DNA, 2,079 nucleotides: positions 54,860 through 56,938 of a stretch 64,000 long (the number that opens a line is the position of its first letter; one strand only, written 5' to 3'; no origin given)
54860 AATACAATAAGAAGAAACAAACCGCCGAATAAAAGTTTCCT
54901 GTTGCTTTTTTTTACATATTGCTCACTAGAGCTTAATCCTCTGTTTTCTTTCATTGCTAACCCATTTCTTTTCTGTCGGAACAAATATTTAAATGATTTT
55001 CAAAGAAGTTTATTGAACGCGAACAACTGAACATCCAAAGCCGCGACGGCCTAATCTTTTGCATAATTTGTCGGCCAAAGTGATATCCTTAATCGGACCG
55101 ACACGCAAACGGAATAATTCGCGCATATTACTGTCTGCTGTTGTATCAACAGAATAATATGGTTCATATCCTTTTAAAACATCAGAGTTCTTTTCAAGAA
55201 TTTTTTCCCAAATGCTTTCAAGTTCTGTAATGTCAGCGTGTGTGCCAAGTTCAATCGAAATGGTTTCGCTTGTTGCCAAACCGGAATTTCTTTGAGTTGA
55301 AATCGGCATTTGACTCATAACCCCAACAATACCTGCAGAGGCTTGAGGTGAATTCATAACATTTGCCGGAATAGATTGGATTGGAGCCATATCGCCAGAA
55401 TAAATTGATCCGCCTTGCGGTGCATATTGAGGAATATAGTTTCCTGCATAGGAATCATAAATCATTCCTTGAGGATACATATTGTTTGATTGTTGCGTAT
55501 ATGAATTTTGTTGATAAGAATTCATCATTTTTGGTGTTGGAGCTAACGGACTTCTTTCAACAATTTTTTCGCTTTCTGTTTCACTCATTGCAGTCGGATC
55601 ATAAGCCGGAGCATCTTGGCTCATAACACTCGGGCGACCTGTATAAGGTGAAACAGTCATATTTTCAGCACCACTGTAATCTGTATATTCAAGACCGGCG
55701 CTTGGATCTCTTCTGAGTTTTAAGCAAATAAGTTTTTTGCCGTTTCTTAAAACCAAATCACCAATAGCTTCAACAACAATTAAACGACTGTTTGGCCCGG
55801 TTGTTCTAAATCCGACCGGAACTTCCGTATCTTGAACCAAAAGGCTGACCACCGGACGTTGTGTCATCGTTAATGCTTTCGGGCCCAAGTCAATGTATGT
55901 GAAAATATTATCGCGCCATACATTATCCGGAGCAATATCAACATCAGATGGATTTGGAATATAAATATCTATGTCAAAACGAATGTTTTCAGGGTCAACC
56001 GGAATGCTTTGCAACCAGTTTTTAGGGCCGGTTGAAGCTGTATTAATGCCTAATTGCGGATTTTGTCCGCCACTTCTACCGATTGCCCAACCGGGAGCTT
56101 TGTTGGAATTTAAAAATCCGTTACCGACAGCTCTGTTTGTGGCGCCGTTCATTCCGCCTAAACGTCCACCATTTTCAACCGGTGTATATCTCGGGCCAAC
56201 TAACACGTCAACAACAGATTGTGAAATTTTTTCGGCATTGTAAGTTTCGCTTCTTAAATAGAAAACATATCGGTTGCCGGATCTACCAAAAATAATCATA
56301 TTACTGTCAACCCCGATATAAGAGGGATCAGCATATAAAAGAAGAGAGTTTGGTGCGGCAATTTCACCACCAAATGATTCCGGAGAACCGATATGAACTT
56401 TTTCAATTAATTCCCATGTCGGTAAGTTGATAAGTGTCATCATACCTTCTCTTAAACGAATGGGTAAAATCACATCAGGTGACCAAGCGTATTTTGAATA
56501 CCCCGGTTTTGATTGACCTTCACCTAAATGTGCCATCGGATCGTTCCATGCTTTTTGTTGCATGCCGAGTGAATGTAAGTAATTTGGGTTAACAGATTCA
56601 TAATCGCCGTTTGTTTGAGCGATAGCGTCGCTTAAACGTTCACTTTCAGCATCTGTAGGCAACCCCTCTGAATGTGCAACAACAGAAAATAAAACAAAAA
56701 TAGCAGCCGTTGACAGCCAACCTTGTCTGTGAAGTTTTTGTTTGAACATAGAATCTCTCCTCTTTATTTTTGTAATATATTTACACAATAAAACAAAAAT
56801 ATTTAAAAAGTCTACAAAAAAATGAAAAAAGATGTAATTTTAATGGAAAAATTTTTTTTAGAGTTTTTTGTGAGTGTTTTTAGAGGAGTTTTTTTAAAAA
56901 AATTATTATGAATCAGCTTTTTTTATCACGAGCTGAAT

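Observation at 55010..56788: VirB9-like protein fused to a C-terminal SPOR-type peptidoglycan-binding domain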

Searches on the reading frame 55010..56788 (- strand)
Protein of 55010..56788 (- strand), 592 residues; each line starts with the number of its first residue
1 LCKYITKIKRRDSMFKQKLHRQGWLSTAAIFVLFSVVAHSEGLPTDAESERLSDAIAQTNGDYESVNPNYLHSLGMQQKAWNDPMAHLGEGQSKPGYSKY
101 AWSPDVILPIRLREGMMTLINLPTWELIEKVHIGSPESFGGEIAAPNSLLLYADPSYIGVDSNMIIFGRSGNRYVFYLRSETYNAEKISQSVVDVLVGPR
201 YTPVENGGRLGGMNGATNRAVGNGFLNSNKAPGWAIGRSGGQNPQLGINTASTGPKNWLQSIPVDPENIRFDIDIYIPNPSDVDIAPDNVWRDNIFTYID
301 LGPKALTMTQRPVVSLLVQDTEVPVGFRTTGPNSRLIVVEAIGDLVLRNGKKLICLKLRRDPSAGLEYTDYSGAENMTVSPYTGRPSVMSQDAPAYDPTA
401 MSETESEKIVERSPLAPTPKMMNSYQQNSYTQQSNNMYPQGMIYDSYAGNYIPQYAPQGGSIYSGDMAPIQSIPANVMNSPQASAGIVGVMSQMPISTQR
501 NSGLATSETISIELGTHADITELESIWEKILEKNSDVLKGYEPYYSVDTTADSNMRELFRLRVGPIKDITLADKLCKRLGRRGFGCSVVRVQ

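Call 3: search_protein_families(library=pfam, proteins=[window:55010-56788:-], max_evalue=1)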
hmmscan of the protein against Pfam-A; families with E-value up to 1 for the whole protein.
window:55010-56788:- (592 aa): 2 families
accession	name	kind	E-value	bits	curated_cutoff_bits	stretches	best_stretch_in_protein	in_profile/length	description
PF03524.21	CagX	-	2.8e-12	47.3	34.2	1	98-356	4-195/198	Conjugal transfer protein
PF05036.18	SPOR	-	1.2e-06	29.2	21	1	539-590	28-76/76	SPOR domain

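Call 4: search_protein_families(library=ncbifam, proteins=[window:55010-56788:-], max_evalue=1)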
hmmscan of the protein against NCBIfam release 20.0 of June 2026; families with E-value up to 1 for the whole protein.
window:55010-56788:- (592 aa): 1 family
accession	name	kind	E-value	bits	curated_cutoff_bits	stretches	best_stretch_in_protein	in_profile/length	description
TIGR02781.1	VirB9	equivalog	8.3e-07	28.9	217.7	2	101-185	34-114/248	P-type conjugative transfer protein VirB9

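Call 9: find_homologous_proteins(query=window:55010-56788:-, max_evalue=0.001)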
Query window:55010-56788:- (592 aa): 1309 proteins with E <= 0.001 among 8000 candidates; the best 120 are listed.
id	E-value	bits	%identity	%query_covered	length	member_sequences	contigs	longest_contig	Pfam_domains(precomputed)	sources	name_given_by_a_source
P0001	0.0e+0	1317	100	98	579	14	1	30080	PF05036.19,PF03524.22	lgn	-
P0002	0.0e+0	1215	92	98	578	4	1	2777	PF05036.19,PF03524.22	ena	-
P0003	0.0e+0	1211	91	98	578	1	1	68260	PF05036.19,PF03524.22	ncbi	-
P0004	0.0e+0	1209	91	98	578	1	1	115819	PF05036.19,PF03524.22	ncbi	-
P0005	0.0e+0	1194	91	98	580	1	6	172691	PF05036.19,PF03524.22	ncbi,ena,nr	ncbi:MAG: TrbG/VirB9 family P-type conjugative transfer protein [Alphaproteobacteria bacterium]|nr:T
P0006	0.0e+0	1190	90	98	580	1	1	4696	PF05036.19,PF03524.22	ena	-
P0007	0.0e+0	1120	85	98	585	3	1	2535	PF05036.19,PF03524.22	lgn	-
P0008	0.0e+0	1115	85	98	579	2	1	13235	PF05036.19,PF03524.22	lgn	-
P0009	2.1e-290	983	77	98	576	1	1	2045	PF05036.19,PF03524.22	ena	-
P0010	4.6e-290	981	76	98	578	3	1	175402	PF03524.22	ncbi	-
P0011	9.6e-290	980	76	98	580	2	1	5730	PF05036.19,PF03524.22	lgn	-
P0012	2.3e-289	979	77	98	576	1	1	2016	PF03524.22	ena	-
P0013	3.1e-289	979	76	98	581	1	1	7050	PF03524.22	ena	-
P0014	9.8e-288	974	75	98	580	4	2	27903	PF03524.22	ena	-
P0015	1.3e-286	970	75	98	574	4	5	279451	PF03524.22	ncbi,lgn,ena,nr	ncbi:MAG: TrbG/VirB9 family P-type conjugative transfer protein [Alphaproteobacteria bacterium]|nr:T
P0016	2.1e-286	969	75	98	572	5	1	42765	PF05036.19,PF03524.22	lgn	-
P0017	9.3e-286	967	74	98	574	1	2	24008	PF03524.22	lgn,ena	-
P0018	3.3e-284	962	75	98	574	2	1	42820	PF05036.19,PF03524.22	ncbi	-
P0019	8.8e-283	957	75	98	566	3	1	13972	PF03524.22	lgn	-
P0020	1.9e-280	950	74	98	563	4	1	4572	PF03524.22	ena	-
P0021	4.0e-280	949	75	98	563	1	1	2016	PF03524.22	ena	-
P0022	1.9e-279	946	74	98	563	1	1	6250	PF03524.22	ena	-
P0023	3.3e-277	939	72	99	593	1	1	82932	PF03524.22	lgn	-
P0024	8.6e-277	938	72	99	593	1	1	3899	PF03524.22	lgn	-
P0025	1.4e-267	907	69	98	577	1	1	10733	PF03524.22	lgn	-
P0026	2.2e-266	903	71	98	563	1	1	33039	PF03524.22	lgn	-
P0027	2.0e-265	900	69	98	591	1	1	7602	PF05036.19,PF03524.22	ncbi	-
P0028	5.0e-265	899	69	98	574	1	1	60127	PF05036.19,PF03524.22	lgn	-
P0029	7.0e-257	872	70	98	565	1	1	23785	PF03524.22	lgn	-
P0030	2.2e-254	864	67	98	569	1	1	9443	PF05036.19,PF03524.22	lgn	-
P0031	8.9e-254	862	66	98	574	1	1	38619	PF05036.19,PF03524.22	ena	-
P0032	1.3e-251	854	66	98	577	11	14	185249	PF05036.19,PF03524.22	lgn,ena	-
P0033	5.7e-250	849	66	98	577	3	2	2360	PF05036.19,PF03524.22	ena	-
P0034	7.5e-250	849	66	98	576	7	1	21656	PF05036.19,PF03524.22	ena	-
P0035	3.1e-249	847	66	98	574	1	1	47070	PF05036.19,PF03524.22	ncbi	-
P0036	2.4e-248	844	66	98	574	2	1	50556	PF05036.19,PF03524.22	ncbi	-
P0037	5.3e-245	833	65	98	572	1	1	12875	PF05036.19,PF03524.22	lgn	-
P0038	8.6e-242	822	65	98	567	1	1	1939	PF05036.19,PF03524.22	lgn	-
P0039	5.6e-241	819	62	98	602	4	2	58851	PF03524.22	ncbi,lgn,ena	-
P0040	4.9e-239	813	64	98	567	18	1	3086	PF05036.19,PF03524.22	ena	-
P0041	6.2e-238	809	64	98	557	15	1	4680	PF05036.19,PF03524.22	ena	-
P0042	8.3e-237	806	64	98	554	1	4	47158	PF05036.19,PF03524.22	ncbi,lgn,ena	-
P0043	1.2e-236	805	63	98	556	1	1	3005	PF05036.19,PF03524.22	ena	-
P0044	2.1e-236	804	63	98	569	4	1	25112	PF05036.19,PF03524.22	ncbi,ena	-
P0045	4.6e-236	803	64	98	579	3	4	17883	PF05036.19,PF03524.22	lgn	-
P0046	5.1e-236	803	64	98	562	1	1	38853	PF05036.19,PF03524.22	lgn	-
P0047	5.4e-233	793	63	98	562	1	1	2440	PF05036.19,PF03524.22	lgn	-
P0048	5.7e-231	786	62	98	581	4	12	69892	PF03524.22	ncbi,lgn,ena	-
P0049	1.8e-230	785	61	100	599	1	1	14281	PF03524.22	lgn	-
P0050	4.4e-230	783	61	98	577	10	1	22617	PF03524.22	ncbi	-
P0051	1.8e-229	781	62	98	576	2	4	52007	PF05036.19,PF03524.22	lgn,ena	-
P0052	4.2e-229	780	60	99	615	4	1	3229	PF03524.22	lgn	-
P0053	3.7e-228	777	61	98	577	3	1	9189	PF03524.22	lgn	-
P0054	1.3e-227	775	60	98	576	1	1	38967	PF03524.22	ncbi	-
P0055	3.2e-227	774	62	98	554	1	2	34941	PF05036.19,PF03524.22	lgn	-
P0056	8.1e-227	773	60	98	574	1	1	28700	PF03524.22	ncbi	-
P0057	9.3e-227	772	59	98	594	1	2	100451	PF03524.22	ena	-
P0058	2.6e-226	771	61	98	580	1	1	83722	PF03524.22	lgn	-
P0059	4.5e-225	767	59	98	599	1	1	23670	PF03524.22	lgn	-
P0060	6.7e-225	766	63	98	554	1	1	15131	PF03524.22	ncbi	-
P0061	1.9e-224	765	63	98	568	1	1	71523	PF05036.19,PF03524.22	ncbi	-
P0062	9.1e-224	763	60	98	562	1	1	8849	PF03524.22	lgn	-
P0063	1.6e-223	762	59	98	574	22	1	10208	PF03524.22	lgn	-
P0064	2.8e-223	761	59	98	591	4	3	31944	PF03524.22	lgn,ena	-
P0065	7.9e-223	760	59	98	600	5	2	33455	PF03524.22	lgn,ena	-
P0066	1.5e-222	759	60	98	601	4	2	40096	PF05036.19,PF03524.22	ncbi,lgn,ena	-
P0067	1.0e-221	756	58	98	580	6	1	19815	PF03524.22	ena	-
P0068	1.4e-221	755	59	98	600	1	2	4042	PF03524.22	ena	-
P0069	1.1e-220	752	58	98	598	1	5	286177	PF03524.22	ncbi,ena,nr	ncbi:MAG: TrbG/VirB9 family P-type conjugative transfer protein [Alphaproteobacteria bacterium]|nr:T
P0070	1.3e-220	752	60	97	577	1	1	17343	PF03524.22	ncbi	-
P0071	3.1e-220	751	57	98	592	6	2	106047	PF03524.22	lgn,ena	-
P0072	4.5e-220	750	58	98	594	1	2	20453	PF03524.22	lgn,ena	-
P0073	4.3e-219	747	58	98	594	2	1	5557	PF03524.22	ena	-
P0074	7.4e-219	746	59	98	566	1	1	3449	PF03524.22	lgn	-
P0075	9.6e-219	746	60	98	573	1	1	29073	PF05036.19,PF03524.22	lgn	-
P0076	1.2e-218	746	57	98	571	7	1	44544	PF03524.22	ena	-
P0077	2.0e-218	745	57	98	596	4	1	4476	PF03524.22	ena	-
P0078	2.1e-218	745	59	98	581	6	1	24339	PF03524.22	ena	-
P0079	2.3e-218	745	58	98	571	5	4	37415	PF03524.22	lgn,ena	-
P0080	2.6e-218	745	59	98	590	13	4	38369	PF03524.22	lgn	-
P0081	3.3e-218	744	58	98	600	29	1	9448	PF03524.22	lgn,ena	-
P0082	5.5e-218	744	74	60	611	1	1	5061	PF03524.22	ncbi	ncbi:MAG: TrbG/VirB9 family P-type conjugative transfer protein [Alphaproteobacteria bacterium]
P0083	1.8e-217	742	58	98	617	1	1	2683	PF03524.22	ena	-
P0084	3.4e-217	741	58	97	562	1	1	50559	PF03524.22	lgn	-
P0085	3.7e-216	737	57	98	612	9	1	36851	PF03524.22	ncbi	-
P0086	6.0e-216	737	56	98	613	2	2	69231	PF03524.22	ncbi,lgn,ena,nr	ncbi:MAG: TrbG/VirB9 family P-type conjugative transfer protein [Alphaproteobacteria bacterium]|nr:T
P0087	1.4e-215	736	58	98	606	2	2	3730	PF03524.22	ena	-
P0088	1.6e-215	735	58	98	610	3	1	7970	PF03524.22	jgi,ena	-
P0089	2.0e-215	735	58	98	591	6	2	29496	PF03524.22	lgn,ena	-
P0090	2.0e-215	735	57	98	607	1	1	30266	PF03524.22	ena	-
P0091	9.6e-215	733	57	98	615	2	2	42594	PF03524.22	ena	-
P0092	1.6e-214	732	58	98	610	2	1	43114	PF03524.22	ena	-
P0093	4.4e-214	731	57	98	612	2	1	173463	PF03524.22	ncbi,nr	ncbi:MAG: TrbG/VirB9 family P-type conjugative transfer protein [Alphaproteobacteria bacterium]|nr:T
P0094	5.8e-214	730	57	98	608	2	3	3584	PF03524.22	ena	-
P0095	2.6e-213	728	58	93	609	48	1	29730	PF03524.22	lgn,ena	-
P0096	4.0e-213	727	59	96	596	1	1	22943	PF03524.22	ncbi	-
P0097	6.8e-213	727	58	98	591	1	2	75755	PF03524.22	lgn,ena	-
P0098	1.1e-212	726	57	98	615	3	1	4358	PF03524.22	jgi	-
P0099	2.9e-212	725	57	98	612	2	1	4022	PF03524.22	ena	-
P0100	1.1e-211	723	57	98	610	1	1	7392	PF03524.22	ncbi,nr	ncbi:MAG: TrbG/VirB9 family P-type conjugative transfer protein [Pseudomonadota bacterium]|nr:TrbG/V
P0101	6.8e-211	720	58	97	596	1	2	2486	PF03524.22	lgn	-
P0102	7.8e-211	720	58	97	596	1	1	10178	PF03524.22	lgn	-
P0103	2.3e-210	718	73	59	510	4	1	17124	PF05036.19,PF03524.22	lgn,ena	-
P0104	1.1e-208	713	55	98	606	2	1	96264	PF03524.22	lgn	-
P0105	3.5e-204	698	56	95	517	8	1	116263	PF05036.19,PF03524.22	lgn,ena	-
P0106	2.9e-202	692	57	96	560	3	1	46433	PF03524.22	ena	-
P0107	1.1e-201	690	56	96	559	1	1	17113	PF03524.22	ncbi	-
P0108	1.1e-201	690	55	98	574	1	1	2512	PF05036.19,PF03524.22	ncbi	-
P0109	8.4e-201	687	56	95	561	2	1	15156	PF03524.22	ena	-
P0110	2.6e-200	685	55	98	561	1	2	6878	PF03524.22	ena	-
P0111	4.6e-200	684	57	93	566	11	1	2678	PF03524.22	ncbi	-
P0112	5.9e-200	684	56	96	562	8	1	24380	PF03524.22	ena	-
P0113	6.2e-200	684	57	95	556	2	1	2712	PF03524.22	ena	-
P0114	4.5e-199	681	56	96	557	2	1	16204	PF03524.22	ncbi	-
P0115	7.4e-198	677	56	95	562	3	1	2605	PF03524.22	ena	-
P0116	1.8e-197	676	56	96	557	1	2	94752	PF03524.22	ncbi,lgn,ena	-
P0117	4.7e-197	674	55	95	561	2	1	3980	PF03524.22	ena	-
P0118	1.6e-196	673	56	95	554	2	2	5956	PF03524.22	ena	-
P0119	4.6e-196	671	55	96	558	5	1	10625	PF03524.22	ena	-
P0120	6.1e-196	671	55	96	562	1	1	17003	PF03524.22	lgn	-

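Call 12: find_related_loci(query=window:55010-56749:-, collection=genome_contigs, flank=10000)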
Query window:55010-56749:- (579 aa) in genome_contigs; peptide patterns used: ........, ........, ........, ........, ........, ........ (x = any residue, [..] = any of these).
150 stretches matched a pattern; 97 encode a relative of the query (tblastn E <= 1e-3); the best 80 are kept; 80 distinct loci.
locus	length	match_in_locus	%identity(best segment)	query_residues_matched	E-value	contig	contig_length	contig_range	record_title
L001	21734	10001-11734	91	1-579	0e+0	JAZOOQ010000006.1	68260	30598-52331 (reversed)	MAG: Alphaproteobacteria bacterium isolate T1900045627_YK20190321.MAGScoT_cleanbin_000013 SGB_8036_k141_2634181, whole g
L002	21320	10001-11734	91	1-579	0e+0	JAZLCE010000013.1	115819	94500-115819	MAG: Alphaproteobacteria bacterium isolate T1900045053_TC20190046.MAGScoT_cleanbin_000005 SGB_4532_k141_583993, whole ge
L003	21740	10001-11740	91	1-579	0e+0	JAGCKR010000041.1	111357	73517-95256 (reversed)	MAG: Alphaproteobacteria bacterium isolate RGIG9879 Yak_Rectum-4__c403865, whole genome shotgun sequence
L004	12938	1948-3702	85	1-579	0e+0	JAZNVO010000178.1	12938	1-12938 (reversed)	MAG: Alphaproteobacteria bacterium isolate T1900044789_TS20190255.MAGScoT_cleanbin_000022 SGB_2638_k141_727313, whole ge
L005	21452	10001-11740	76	1-579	0e+0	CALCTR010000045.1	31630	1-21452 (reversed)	MAG TPA_asm: uncultured Alphaproteobacteria bacterium isolate SRR6425795_bin.15_CONCOCT_v1.1_MAG genome assembly, contig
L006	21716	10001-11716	75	1-579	0e+0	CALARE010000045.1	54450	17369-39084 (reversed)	MAG TPA_asm: uncultured Alphaproteobacteria bacterium isolate SRR6425825_bin.103_CONCOCT_v1.1_MAG genome assembly, conti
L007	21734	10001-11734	76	1-579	0e+0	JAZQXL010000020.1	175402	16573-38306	MAG: Alphaproteobacteria bacterium isolate T1900045162_TC20190156.MAGScoT_cleanbin_000005 SGB_5084_k141_13993, whole gen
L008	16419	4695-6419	75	1-579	0e+0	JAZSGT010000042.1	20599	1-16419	MAG: Alphaproteobacteria bacterium isolate T1900044577_TS20190043.MAGScoT_cleanbin_000024 SGB_515_k141_253269, whole gen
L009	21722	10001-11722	75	1-579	0e+0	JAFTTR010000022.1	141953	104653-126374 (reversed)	MAG: Alphaproteobacteria bacterium isolate RGIG4140 Roe_deer_Colon-1__c545870, whole genome shotgun sequence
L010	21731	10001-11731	66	1-579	0e+0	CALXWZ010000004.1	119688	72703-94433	MAG: uncultured Alphaproteobacteria bacterium isolate BRZ_CI__bin89 genome assembly, contig: BRZ_CI__NODE_225_length_119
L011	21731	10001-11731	66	1-579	0e+0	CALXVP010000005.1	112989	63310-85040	MAG: uncultured Alphaproteobacteria bacterium isolate BRZ_DT__bin56 genome assembly, contig: BRZ_DT__NODE_123_length_112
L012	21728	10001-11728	66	1-579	0e+0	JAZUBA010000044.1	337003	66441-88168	MAG: Alphaproteobacteria bacterium isolate T1900045318_YK20190007.MAGScoT_cleanbin_000005 SGB_6327_k141_2279381, whole g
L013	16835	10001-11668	64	1-579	0e+0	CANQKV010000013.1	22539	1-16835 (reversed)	MAG: uncultured Alphaproteobacteria bacterium isolate Lapin-026__bin93 genome assembly, contig: Lapin-026__NODE_2566_len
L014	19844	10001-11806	62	1-579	0e+0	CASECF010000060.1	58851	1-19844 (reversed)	uncultured Alphaproteobacteria bacterium isolate CO.O65.metabat-bins.242 genome assembly, contig: CO.O65.metabat-bins.24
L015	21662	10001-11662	64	1-579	0e+0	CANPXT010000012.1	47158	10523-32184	MAG: uncultured Alphaproteobacteria bacterium isolate Lapin-005__bin43 genome assembly, contig: Lapin-005__NODE_944_leng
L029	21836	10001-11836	57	1-579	0e+0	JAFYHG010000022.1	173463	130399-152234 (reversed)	MAG: Alphaproteobacteria bacterium isolate RGIG7089 Sheep_Rumen.Co__c2909685, whole genome shotgun sequence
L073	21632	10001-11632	43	12-579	6e-133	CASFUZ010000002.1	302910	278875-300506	uncultured proteobacterium isolate O15_L1_384384_idba_bin.74 genome assembly, contig: O15_L1_384384_idba_bin.74.fa_scaff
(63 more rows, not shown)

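Call 44: search_protein_representatives(alignment_id=A5)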
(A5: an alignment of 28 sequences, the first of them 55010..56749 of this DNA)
Query: 28 sequences, 572 profile positions. Proteins with E-value up to 0.001 (for the whole library): 934; up to 1e-10: 384; up to 1e-30: 132. The best 150 are listed.
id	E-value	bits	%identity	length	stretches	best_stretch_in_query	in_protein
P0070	2.3e-276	934.5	-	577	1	4-572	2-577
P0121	1.1e-201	688.0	-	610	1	29-572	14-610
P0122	8.4e-190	648.7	-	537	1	15-572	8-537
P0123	2.7e-185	633.8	-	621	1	18-571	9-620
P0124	4.0e-179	613.5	-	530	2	29-366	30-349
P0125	5.8e-173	593.1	-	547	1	6-572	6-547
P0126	4.5e-169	580.3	-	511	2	7-347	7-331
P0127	1.7e-167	575.1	-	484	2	15-387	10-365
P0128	5.0e-161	553.7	-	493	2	15-349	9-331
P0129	9.9e-128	443.8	-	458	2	22-348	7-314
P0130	9.0e-127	440.6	-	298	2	10-203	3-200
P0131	1.2e-125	436.9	-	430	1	34-317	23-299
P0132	2.5e-114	399.5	-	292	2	246-375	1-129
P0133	2.5e-112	392.9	-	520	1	47-572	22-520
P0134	4.5e-106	372.3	-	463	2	66-388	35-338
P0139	9.3e-95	334.9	-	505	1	65-572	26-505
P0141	8.7e-90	318.5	-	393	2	148-349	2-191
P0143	9.4e-81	288.7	-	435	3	21-212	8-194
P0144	1.1e-80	288.4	-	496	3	58-220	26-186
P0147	1.1e-77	278.5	-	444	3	227-351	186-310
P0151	7.1e-71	256.1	-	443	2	32-348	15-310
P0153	7.0e-69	249.5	-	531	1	57-569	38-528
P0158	2.6e-65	237.7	-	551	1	41-560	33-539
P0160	2.4e-64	234.5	-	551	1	59-350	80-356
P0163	6.1e-63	229.9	-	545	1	60-435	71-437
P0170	3.1e-60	220.9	-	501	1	62-344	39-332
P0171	3.0e-59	217.7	-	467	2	42-346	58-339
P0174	4.8e-57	210.4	-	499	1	60-345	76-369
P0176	2.7e-56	207.9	-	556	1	61-348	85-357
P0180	4.3e-55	203.9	-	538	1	60-345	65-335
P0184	9.9e-53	196.2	-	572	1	59-474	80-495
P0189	1.6e-49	185.6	-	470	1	60-349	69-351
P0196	7.3e-47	176.8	-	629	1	62-346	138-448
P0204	2.4e-41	158.6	-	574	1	64-397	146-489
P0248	9.7e-32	126.9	-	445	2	62-354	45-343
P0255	1.4e-30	123.0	-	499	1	59-355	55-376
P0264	1.8e-29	119.4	-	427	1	43-352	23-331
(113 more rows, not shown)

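Call 47: search_protein_families(library=pfam, alignment_id=A6, max_evalue=0.01)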
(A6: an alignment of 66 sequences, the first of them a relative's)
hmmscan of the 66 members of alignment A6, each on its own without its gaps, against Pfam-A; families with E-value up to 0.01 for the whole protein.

A. member 1, P0153 (531 aa): 2 families
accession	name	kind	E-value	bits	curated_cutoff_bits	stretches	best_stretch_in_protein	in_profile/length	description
PF03524.21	CagX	-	7.8e-24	85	34.2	1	67-316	4-198/198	Conjugal transfer protein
PF03775.22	MinC_C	-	0.0054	17.2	33.2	0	152-200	28-76/102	Septum formation inhibitor MinC, C-terminal domain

B. families by the number of members that match (of 66 scanned): 3 families
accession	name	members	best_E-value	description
PF03524.21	CagX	66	6.9e-29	Conjugal transfer protein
PF13629.12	T2SS-T3SS_pil_N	4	3.2e-06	Pilus formation protein N terminal region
PF03775.22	MinC_C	1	0.0054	Septum formation inhibitor MinC, C-terminal domain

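Call 48: predict_structure(alignment_id=A5)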
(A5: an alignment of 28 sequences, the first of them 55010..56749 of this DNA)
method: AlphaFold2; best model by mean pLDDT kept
length: 579 residues; sequences in the alignment: 28
mean_pLDDT: 44.4   pTM: 0.24
mean pLDDT of the five models: 44.4, 42.5, 41.4, 38.5, 36.4
residues with pLDDT >= 90: 8; 70-90: 69; 50-70: 113; < 50: 389
segments of 3 or more residues with pLDDT < 50: 1-3, 23-95, 169-178, 185-285, 295-317, 320-324, 326-493
pLDDT, mean of each block of 10 residues (from residue 1): 48 55 40 39 31 28 33 35 34 50 60 64 65 67 57 54 56 43 44 30 26 25 24 28 31 30 38 36 46 47 36 47 42 26 27 28 28 26 32 31 29 25 25 27 28 30 42 39 30 65 85 90 85 64 76 84 89 81
secondary structure, 60 per line:
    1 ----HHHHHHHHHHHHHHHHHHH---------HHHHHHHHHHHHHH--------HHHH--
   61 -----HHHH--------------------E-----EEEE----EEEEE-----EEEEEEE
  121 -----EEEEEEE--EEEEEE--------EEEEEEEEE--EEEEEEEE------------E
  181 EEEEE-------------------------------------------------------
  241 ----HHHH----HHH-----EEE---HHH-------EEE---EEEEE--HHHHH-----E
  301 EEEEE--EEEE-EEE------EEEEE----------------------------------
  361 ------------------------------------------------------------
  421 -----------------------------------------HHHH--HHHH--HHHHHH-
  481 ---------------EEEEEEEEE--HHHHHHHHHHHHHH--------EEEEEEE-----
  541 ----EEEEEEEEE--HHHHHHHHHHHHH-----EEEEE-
elements in order: H5-23 H33-46 H55-58 H66-69 E96-99 E104-108 E114-120 E126-132 E135-140 E149-157 E160-167 E180-185 H245-248 E261-263 E277-279 E283-287 H290-294 E300-305 E308-311 E313-315 E322-326 H462-465 H468-471 H474-479 E496-504 H507-520 E529-535 E545-553 H556-568 E574-578
